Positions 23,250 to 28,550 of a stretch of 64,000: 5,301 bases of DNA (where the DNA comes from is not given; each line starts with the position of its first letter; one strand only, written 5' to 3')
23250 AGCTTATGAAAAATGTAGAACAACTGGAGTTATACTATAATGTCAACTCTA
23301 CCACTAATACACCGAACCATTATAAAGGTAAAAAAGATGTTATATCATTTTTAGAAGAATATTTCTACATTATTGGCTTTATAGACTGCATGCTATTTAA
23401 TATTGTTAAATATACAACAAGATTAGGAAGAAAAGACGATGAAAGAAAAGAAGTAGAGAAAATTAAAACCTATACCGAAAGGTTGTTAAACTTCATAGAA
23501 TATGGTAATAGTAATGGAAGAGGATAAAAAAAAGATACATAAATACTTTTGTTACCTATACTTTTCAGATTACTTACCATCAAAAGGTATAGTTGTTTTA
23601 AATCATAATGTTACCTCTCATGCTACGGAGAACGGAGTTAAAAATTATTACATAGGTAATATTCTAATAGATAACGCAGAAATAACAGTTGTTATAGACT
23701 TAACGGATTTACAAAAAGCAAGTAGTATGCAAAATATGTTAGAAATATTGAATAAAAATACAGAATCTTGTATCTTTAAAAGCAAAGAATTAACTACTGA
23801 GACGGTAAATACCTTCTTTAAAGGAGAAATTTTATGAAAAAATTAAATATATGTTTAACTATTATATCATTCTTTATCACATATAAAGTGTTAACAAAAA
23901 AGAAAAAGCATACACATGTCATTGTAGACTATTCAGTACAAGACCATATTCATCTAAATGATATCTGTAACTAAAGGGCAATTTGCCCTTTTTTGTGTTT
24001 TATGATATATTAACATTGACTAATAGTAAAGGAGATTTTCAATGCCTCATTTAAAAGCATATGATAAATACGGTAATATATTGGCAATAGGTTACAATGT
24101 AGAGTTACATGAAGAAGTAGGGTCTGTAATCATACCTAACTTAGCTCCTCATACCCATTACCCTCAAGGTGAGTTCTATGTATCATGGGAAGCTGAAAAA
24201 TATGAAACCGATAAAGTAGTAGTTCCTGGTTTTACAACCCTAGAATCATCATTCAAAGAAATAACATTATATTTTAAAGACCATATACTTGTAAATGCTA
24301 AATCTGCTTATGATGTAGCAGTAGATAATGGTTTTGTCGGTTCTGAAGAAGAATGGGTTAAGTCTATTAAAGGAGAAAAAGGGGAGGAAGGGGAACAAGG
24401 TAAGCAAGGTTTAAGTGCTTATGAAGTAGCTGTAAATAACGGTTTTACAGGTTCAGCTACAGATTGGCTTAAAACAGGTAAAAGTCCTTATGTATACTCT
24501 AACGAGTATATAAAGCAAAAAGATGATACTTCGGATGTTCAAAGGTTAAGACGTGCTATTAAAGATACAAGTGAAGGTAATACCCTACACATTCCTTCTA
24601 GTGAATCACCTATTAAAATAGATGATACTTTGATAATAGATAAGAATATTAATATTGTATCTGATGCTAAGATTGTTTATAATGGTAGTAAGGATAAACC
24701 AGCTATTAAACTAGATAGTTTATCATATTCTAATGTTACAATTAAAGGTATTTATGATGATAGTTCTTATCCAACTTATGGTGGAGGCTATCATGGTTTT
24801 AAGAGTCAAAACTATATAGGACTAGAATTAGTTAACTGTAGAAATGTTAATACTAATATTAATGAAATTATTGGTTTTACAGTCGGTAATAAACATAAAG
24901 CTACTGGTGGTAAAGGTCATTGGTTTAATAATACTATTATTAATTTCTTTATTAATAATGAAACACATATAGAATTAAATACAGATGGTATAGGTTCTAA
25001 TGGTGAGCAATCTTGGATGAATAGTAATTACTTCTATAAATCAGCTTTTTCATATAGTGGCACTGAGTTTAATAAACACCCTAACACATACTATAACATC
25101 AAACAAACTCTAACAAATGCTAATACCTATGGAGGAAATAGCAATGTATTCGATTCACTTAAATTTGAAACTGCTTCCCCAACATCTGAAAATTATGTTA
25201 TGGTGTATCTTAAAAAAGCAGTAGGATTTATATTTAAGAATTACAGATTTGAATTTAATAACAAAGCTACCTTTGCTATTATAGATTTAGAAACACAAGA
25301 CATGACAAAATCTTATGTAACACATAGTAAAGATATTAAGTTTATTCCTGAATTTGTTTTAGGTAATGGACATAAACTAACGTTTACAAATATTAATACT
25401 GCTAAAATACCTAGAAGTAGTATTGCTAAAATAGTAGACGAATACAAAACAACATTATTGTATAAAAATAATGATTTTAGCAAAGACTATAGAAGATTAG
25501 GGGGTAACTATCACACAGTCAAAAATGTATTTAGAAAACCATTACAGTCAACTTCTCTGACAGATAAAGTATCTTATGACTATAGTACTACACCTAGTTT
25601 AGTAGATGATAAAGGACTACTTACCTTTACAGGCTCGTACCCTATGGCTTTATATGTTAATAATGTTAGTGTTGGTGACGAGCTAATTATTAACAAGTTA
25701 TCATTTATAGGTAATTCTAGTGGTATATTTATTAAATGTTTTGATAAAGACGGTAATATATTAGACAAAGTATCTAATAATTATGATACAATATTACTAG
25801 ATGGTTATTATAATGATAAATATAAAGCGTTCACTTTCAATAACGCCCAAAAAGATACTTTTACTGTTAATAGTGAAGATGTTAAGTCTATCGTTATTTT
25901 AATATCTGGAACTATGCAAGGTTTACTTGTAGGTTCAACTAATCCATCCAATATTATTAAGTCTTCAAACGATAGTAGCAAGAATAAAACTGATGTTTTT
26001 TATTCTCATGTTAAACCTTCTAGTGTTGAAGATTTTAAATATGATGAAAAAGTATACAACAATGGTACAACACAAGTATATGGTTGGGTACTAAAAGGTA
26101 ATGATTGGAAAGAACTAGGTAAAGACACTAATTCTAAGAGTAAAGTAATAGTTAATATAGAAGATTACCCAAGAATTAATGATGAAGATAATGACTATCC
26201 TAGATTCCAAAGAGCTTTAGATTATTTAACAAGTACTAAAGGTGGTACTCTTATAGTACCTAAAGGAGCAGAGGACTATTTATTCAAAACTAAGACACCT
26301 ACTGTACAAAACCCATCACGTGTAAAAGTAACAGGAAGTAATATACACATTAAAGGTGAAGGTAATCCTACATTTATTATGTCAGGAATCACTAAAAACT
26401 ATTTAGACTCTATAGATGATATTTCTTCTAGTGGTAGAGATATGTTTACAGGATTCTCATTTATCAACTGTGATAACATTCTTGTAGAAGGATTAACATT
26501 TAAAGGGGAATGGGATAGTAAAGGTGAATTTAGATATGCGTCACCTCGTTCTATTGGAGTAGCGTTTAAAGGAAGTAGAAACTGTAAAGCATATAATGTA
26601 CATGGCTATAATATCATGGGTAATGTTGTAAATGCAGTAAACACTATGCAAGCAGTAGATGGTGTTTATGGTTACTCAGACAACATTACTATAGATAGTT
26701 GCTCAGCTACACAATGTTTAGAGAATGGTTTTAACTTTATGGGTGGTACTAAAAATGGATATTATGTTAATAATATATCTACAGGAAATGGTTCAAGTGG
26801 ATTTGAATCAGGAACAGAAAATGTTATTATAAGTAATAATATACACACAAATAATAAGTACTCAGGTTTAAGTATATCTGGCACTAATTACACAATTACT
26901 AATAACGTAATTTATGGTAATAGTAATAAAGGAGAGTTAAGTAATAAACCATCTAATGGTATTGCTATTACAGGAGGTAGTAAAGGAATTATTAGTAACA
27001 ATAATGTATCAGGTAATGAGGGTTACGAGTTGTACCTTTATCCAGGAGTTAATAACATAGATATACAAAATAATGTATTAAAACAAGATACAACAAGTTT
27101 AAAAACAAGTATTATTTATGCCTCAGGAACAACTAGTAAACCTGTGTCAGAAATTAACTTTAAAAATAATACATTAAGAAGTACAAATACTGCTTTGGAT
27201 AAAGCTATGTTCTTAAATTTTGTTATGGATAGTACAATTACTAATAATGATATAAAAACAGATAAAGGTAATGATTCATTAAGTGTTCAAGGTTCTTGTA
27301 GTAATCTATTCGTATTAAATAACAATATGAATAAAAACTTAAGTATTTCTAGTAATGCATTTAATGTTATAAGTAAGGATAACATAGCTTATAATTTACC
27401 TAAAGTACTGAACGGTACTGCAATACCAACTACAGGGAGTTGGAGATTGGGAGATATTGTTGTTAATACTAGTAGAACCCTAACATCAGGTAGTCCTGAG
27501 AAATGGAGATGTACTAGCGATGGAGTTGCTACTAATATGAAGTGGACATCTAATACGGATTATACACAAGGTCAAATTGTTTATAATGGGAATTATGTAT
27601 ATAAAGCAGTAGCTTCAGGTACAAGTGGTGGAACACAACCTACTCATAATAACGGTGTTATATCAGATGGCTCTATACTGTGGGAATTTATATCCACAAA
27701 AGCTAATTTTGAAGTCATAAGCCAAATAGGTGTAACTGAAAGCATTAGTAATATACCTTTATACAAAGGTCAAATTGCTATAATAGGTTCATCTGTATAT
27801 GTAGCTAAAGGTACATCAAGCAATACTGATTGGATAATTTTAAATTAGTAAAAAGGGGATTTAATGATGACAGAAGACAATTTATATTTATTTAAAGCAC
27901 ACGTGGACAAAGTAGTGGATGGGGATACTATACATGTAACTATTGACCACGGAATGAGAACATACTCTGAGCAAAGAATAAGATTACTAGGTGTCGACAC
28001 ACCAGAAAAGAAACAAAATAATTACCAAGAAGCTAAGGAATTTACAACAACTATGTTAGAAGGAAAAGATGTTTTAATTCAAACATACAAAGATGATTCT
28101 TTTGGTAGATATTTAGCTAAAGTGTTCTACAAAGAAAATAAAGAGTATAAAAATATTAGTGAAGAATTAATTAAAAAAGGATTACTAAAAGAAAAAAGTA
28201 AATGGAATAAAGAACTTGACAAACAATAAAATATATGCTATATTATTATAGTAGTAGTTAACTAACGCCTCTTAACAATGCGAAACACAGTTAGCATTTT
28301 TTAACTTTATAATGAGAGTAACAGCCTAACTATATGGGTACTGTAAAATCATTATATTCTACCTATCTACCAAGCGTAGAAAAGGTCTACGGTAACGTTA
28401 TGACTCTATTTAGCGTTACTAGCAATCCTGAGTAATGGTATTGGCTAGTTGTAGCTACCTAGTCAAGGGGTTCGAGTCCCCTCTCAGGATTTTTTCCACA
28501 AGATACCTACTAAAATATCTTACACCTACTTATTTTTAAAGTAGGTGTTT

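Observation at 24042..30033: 1268-aa beta-helix / collagen-repeat fibre-like protein encoded outside the structural module, followed by a secreted-type nuclease and a small paralogous FN3-like protein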

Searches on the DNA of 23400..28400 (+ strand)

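Call 67: search_dna_similar(query=window:23400-28400:+, collection=phages, mode=near, max_rows=60)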
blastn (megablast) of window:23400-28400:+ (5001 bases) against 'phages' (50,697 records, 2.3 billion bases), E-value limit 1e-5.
Records with a match: 217; places in all: 217; records where one place covers at least 80% of the query: 21.
Best place of each record, by identity: >=99% 10; 95-99% 35; 90-95% 2; 80-90% 157; 60-80% 13.
By first word of the organism name: Staphylococcus 216; Silviavirus 1.
By host as written in the record: Staphylococcus aureus 85; - 28; Staphylococcus carnosus TM300 15; Staphylococcus sp. 12; Staphylococcus 6; Staphylococcus aureus ATCC 25923 5; Staphylococcus aureus (phage propagation strain 47) 4; Staphylococcus epidermidis F12 4; and 39 more.
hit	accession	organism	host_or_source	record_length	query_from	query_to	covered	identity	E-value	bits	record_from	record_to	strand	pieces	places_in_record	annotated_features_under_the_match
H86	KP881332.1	Staphylococcus phage Stau2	Staphylococcus aureus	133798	1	5001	100%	99.8%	0e+0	9191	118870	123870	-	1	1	hypothetical protein (x3) | nuclease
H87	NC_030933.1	Staphylococcus phage Stau2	Staphylococcus aureus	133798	1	5001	100%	99.8%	0e+0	9191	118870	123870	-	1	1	hypothetical protein (x2) | endonuclease | nucleotide kinase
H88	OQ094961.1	Staphylococcus phage SSP49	Staphylococcus aureus ATCC 13301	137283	1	5001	100%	99.8%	0e+0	9191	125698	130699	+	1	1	hypothetical protein (x5)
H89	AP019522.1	Staphylococcus phage MR003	Staphylococcus aureus RN4220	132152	1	5001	100%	99.7%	0e+0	9153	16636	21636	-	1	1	hypothetical protein (x3) | phage cold shock protein | phage protein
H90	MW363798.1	Staphylococcus phage LSA2308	Staphylococcus aureus ATCC 25923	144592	1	5001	100%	99.4%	0e+0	9058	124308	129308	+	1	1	autotransporter adhesin | cold shock protein | hypothetical protein (x3)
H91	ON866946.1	Staphylococcus phage LSA2311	Staphylococcus aureus ATCC 25923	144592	1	5001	100%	99.4%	0e+0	9058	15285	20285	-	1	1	hypothetical protein (x4) | nuclease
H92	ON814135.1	Staphylococcus phage vB_SauM-V1SA20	Staphylococcus aureus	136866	1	5001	100%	99.3%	0e+0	9053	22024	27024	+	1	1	autotransporter adhesin | cold shock protein | hypothetical protein (x4)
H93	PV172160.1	Staphylococcus phage StAP1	Staphylococcus aureus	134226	1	5001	100%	99.3%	0e+0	9053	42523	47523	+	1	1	hypothetical protein (x5)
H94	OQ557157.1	Staphylococcus phage vB_SauH_SPJ2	Staphylococcus aureus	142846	1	5001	100%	99.3%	0e+0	9036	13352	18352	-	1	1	autotransporter adhesin | hypothetical protein (x4)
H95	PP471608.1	Staphylococcus phage LJLAME001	Staphylococcus sp.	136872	1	5001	100%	99.3%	0e+0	9036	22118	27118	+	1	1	hypothetical protein (x3) | endonuclease | RinB-like transcriptional activator | nucleotide kinase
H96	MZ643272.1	Staphylococcus phage vB_Sau-RP15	Staphylococcus aureus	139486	1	5001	100%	98.5%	0e+0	8811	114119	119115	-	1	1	hypothetical protein (x4) | nuclease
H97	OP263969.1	Staphylococcus phage Koomba-kaat_1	Staphylococcus aureus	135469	1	5001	100%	98.0%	0e+0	8691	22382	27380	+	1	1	hypothetical protein (x4) | endonuclease | nucleotide kinase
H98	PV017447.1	Staphylococcus phage CIFT_MFB_MRSA28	Staphylococcus aureus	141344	1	5001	100%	97.8%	0e+0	8623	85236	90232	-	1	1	hypothetical protein (x5)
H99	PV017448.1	Staphylococcus phage CIFT_MFB_MRSA32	Staphylococcus aureus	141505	1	5001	100%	97.8%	0e+0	8623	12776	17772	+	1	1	hypothetical protein (x2) | thermonuclease | RinB-like transcriptional activator | nucleotide kinase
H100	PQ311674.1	Staphylococcus phage CIFT_MFB_MRSA12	Staphylococcus aureus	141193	1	5001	100%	97.8%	0e+0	8623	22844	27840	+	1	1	hypothetical protein (x4) | nuclease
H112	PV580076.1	Staphylococcus phage SAP_01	Staphylococcus aureus KCTC 1621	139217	1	5001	41%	95.8%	0e+0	3293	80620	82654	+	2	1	autotransporter adhesin | nuclease | AAA family ATPase | nucleotide kinase | RinB-like transcriptional activator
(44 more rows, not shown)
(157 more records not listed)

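Call 69: get_annotated_region(hit=H112, flank=500)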
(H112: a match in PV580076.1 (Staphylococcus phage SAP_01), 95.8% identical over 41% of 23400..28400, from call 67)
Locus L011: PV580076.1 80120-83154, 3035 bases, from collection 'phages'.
description: Staphylococcus phage SAP_01, partial genome.
organism: Staphylococcus phage SAP_01 (NCBI taxid 3419001)
taxonomy: Viruses
host: Staphylococcus aureus KCTC 1621; source: sewage water; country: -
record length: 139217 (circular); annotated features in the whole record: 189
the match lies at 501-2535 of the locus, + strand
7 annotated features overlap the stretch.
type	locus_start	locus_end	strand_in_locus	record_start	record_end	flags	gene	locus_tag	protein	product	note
CDS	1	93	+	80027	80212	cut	-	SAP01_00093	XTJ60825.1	hypothetical protein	-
CDS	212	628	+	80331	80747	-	-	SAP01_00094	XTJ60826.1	nucleotide kinase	-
CDS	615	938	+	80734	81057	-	-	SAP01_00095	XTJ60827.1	AAA family ATPase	-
CDS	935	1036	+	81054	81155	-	-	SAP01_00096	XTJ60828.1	RinB-like transcriptional activator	-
CDS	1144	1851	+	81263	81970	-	-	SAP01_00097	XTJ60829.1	autotransporter adhesin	-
CDS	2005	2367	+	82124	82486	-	-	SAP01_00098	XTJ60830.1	nuclease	-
CDS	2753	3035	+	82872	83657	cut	-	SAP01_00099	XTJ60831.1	DNA-binding protein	-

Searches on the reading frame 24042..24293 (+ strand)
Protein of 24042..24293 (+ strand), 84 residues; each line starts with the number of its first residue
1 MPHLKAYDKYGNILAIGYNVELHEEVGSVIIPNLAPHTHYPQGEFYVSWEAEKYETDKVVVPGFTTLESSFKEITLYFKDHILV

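Call 99: search_solved_structures(query=A3, max_evalue=1, show_alignments=2)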
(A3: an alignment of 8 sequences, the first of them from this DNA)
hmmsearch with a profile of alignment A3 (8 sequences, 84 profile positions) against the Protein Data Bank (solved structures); distinct sequences matched with E-value up to 1: 28.
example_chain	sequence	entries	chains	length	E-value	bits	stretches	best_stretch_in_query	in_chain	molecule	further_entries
7bif_A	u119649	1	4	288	1.1e-06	31.3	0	1-18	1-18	v22WRAP-T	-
7bie_A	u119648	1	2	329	2.7e-06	30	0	3-18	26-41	nvWRAP-T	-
7bid_A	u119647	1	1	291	7.6e-06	28.6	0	3-18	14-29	v31WRAP-T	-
7big_A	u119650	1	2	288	0.00012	24.7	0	3-18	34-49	v13WRAP-T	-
6r60_A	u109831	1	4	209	0.0079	18.9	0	3-17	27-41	WD-40 repeat protein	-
1fnf_A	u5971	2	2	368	0.0083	18.9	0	20-40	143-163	FIBRONECTIN | Isoform 1 of Fibronectin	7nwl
3t1w_A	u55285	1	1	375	0.0096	18.7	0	20-40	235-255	four-domain fibronectin fragment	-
6r5y_A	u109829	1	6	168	0.052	16.3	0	3-17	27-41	WD-40 repeat protein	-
2jll_A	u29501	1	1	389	0.079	15.7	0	23-40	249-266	NEURAL CELL ADHESION MOLECULE 2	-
7y8s_A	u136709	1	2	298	0.13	15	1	9-40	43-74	Dscam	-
2xyc_A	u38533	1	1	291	0.15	14.8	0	23-40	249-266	NEURAL CELL ADHESION MOLECULE 2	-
5n47_B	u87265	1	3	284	0.17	14.7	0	20-40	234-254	Fibronectin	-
4gh7_B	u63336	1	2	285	0.17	14.7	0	20-40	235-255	Fibronectin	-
6mfa_A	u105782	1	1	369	0.41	13.4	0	19-39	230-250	Fibronectin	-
8peq_A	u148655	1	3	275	0.43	13.4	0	20-40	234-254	Fibronectin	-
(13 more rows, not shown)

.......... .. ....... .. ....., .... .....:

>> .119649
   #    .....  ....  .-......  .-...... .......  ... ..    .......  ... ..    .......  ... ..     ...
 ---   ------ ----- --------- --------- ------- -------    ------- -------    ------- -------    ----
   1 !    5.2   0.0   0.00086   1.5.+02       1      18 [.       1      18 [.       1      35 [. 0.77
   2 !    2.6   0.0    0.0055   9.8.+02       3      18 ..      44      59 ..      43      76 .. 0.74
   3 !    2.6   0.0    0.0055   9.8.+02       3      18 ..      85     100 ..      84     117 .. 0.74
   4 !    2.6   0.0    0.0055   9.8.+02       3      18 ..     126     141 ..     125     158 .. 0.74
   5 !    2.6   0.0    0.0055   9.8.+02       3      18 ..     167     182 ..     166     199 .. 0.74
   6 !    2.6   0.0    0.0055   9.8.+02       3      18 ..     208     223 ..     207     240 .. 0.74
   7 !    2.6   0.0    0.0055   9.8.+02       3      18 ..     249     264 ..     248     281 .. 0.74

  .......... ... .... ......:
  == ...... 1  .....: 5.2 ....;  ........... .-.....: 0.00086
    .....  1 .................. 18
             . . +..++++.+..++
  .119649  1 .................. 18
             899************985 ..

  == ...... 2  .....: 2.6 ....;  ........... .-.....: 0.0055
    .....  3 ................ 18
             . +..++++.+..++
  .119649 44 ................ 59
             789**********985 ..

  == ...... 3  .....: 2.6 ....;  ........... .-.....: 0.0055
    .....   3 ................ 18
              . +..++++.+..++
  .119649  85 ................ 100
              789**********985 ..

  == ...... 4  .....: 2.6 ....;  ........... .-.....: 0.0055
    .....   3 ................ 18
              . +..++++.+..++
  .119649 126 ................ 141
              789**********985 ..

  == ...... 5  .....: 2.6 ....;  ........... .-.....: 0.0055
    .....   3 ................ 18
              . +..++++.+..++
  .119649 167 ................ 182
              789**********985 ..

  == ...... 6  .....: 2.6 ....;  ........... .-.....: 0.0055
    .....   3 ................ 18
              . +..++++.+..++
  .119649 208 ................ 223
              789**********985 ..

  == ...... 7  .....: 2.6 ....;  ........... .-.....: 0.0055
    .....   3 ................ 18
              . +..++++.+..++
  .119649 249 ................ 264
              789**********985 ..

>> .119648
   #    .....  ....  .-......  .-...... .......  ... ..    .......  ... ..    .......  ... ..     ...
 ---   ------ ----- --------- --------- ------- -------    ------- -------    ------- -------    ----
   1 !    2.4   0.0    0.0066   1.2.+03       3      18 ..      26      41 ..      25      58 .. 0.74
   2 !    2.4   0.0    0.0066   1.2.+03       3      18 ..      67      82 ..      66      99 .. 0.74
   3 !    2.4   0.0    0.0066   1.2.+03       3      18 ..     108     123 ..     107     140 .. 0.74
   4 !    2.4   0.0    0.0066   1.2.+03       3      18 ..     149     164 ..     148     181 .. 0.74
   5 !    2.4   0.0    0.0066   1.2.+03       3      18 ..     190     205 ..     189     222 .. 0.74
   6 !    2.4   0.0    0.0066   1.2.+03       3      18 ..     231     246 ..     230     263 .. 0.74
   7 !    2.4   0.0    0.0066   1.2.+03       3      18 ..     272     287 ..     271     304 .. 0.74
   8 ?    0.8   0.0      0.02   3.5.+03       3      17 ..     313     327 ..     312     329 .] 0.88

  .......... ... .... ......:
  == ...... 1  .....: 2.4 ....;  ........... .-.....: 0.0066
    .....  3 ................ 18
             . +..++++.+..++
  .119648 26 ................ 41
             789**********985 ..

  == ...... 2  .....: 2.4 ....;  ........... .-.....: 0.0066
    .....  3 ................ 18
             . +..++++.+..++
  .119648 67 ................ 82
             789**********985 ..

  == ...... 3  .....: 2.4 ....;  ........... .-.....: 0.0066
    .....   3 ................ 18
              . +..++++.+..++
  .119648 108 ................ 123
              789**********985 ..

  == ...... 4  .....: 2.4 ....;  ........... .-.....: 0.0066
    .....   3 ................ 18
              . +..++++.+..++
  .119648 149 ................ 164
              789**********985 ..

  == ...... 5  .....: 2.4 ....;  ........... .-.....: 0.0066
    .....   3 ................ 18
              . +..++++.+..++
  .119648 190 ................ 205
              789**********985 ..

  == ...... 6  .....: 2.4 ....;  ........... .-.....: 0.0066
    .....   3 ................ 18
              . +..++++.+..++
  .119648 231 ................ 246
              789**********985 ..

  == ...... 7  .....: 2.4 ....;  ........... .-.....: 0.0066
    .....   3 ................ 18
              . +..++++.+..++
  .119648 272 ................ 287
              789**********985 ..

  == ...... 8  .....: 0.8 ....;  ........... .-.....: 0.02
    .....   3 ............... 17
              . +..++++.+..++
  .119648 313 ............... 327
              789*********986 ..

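Call 100: search_protein_families(library=pfam, alignment_id=A3, max_evalue=0.1)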
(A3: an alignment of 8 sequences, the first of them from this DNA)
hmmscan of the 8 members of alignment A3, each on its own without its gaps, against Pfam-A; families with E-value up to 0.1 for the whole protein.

A. member 1, seq(84 aa): 0 families

B. families by the number of members that match (of 8 scanned): 3 families
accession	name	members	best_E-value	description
PF00041.27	fn3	1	0.0024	Fibronectin type III domain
PF16656.11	Pur_ac_phosph_N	1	0.0028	Purple acid Phosphatase, N-terminal domain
PF19559.6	DUF6081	1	0.091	Family of unknown function (DUF6081)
